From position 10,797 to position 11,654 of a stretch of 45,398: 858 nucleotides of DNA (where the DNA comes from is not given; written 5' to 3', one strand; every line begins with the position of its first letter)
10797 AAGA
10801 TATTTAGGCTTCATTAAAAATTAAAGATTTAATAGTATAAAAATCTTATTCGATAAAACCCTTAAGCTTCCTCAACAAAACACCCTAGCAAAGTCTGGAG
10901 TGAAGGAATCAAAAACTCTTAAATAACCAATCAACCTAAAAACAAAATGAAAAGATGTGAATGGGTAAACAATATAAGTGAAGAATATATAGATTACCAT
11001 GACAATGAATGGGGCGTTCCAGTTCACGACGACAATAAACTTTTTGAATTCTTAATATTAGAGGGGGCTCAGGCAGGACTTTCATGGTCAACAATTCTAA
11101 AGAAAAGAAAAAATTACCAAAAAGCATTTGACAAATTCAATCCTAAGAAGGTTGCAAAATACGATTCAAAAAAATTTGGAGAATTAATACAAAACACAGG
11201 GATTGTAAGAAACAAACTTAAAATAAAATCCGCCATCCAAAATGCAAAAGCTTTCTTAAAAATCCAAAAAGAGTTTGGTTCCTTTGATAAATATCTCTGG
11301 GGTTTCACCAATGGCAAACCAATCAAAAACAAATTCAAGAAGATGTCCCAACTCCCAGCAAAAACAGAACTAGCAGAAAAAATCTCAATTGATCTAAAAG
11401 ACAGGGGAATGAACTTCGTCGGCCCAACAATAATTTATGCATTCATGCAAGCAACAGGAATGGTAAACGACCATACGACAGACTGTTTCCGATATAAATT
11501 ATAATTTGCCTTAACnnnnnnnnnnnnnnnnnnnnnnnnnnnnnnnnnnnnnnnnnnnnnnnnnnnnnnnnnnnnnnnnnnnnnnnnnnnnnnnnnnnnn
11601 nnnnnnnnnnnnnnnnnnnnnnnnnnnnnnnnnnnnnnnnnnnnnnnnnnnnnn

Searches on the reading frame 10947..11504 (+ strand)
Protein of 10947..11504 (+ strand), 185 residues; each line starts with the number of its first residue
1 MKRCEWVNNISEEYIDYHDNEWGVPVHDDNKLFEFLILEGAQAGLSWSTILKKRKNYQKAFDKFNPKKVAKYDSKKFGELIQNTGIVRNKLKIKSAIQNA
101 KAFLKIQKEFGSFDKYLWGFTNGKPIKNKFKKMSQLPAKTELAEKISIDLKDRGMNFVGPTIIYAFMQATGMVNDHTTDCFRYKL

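Call 73: search_protein_families(library=pfam, proteins=[window:10947-11504:+], max_evalue=0.00001)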
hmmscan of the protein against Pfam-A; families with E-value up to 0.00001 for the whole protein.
window:10947-11504:+ (185 aa): 1 family
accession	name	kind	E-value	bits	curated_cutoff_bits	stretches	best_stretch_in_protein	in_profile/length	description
PF03352.18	Adenine_glyco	-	1.3e-83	279.6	25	1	6-182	1-176/177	Methyladenine glycosylase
